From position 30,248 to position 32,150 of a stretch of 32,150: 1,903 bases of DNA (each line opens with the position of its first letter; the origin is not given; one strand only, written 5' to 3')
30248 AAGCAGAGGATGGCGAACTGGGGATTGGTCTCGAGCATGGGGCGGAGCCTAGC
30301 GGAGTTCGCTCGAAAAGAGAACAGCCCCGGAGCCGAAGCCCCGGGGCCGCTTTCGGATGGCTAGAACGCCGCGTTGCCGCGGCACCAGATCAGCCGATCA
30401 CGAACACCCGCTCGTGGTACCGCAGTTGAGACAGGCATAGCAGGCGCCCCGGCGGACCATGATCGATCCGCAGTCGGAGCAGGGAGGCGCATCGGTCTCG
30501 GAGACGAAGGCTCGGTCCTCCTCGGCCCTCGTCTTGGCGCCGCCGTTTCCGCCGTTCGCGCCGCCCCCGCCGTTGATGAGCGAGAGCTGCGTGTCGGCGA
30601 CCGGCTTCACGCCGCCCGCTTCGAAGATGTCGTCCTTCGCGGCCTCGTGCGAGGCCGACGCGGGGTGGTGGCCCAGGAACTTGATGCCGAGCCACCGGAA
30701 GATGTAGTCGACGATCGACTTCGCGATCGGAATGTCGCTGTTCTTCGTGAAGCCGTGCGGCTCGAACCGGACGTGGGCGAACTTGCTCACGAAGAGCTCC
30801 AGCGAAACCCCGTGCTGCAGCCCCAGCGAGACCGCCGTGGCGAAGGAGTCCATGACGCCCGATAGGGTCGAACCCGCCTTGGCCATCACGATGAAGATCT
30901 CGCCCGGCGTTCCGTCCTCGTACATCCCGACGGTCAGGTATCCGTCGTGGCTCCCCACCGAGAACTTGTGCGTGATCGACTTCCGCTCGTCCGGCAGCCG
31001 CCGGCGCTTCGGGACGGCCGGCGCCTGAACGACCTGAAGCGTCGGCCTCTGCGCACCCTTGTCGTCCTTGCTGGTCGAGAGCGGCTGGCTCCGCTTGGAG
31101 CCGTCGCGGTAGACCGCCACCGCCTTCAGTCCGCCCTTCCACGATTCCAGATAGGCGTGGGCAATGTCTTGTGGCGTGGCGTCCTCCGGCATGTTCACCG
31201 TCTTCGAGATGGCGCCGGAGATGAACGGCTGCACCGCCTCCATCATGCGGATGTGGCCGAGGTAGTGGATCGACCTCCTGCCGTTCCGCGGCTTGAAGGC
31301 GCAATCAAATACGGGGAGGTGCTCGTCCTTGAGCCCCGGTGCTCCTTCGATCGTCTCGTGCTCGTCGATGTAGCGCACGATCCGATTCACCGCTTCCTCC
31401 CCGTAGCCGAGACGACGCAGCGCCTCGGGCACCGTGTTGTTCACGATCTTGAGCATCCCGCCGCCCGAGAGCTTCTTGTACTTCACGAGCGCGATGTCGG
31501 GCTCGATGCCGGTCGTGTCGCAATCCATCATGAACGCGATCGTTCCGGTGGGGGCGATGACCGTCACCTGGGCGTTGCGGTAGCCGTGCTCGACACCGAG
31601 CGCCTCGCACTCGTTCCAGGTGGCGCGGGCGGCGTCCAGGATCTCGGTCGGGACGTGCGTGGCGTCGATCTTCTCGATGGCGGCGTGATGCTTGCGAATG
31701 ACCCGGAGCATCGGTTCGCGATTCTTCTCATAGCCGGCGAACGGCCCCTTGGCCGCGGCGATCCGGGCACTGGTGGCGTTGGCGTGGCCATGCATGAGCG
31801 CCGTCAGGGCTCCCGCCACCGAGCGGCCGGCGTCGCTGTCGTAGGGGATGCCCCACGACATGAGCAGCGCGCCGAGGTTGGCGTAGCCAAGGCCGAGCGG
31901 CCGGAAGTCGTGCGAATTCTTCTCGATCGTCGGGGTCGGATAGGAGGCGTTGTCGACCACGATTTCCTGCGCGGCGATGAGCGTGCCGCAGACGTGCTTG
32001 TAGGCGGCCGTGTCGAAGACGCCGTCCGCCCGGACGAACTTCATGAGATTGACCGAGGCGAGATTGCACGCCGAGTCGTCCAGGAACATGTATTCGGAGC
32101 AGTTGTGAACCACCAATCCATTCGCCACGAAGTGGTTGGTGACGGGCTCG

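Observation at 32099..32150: Intein inserted in nrdJ immediately before the catalytic-motif cysteine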

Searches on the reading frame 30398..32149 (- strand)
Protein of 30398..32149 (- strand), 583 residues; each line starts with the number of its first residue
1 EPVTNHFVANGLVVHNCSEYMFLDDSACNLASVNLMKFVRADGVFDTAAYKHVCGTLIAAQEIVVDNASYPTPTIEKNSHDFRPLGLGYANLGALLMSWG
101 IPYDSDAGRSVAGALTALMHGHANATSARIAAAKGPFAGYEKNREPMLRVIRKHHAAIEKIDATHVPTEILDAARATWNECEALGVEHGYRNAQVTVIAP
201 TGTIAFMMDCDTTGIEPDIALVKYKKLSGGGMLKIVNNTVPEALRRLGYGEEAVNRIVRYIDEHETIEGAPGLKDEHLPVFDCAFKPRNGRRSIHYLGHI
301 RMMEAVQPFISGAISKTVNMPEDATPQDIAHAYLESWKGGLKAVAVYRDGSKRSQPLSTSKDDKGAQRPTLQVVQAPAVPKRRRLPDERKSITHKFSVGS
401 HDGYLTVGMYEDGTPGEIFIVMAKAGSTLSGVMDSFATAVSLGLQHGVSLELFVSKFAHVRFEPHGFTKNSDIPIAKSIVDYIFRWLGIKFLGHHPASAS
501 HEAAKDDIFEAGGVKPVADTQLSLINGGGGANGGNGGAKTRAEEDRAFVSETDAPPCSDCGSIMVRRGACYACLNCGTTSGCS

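Call 4: search_protein_families(library=pfam, proteins=[window:30398-32149:-])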
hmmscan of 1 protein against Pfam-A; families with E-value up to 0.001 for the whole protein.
window:30398-32149:- (583 aa): 2 families
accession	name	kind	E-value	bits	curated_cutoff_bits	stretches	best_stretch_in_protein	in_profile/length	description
PF02867.20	Ribonuc_red_lgC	-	3.3e-82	277.2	23.9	1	17-347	212-523/523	Ribonucleotide reductase, barrel domain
PF12637.14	TSCPD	-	5.2e-11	43.1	22.8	1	396-487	7-84/88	TSCPD domain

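Call 36: search_protein_families(library=ncbifam, proteins=[window:30398-32149:-], max_evalue=1)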
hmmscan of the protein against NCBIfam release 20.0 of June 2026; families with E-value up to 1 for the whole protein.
window:30398-32149:- (583 aa): 22 families
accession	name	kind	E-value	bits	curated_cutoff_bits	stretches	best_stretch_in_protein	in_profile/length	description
NF005122.0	PRK06556.1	equivalog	3e-251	836.2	859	1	16-583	366-960/960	vitamin B12-dependent ribonucleotide reductase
NF005736.0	PRK07562.1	equivalog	6.7e-175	583.7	1737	3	16-266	475-741/1222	vitamin B12-dependent ribonucleotide reductase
TIGR02504.1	NrdJ_Z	equivalog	2.2e-101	340.3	399.95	1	17-357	282-606/606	adenosylcobalamin-dependent ribonucleoside-diphosphate reductase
NF006417.0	PRK08665.1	equivalog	1.4e-69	235.2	961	1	16-579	279-756/759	vitamin B12-dependent ribonucleotide reductase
NF006207.0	PRK08332.1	equivalog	7.9e-41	139.4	2400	1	4-364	1229-1569/1684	vitamin B12-dependent ribonucleotide reductase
TIGR02506.1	NrdE_NrdA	equivalog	3.2e-40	138.2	341.05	1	17-343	301-609/616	ribonucleoside-diphosphate reductase subunit alpha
NF005010.0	PRK06406.1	subfamily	2.3e-36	125.4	1125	2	187-365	567-733/771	vitamin B12-dependent ribonucleotide reductase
NF005401.0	PRK06948.1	subfamily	4.9e-23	81.6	906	2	27-226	302-486/604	ribonucleotide reductase-like protein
NF005991.0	PRK08115.1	equivalog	4.5e-21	74.5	854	1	14-364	476-784/858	vitamin B12-dependent ribonucleotide reductase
NF005101.0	PRK06539.1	equivalog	5.7e-20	70.9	988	1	26-365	454-776/822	ribonucleoside-diphosphate reductase subunit alpha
NF005544.0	PRK07207.1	equivalog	2.1e-16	58.9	965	1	27-346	602-907/965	ribonucleoside-diphosphate reductase subunit alpha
NF009029.0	PRK12365.1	equivalog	8.5e-16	57.1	1350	1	14-349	675-993/1046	ribonucleoside-diphosphate reductase subunit alpha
TIGR04170.1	RNR_1b_NrdE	exception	1.4e-14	53.3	750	1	23-223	396-594/698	class 1b ribonucleoside-diphosphate reductase subunit alpha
NF006577.0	PRK09102.1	equivalog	1.2e-10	40.3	620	2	182-353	412-573/604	ribonucleoside-diphosphate reductase subunit alpha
NF009028.0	PRK12364.1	equivalog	5e-10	38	1377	1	27-217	570-738/842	ribonucleoside-diphosphate reductase subunit alpha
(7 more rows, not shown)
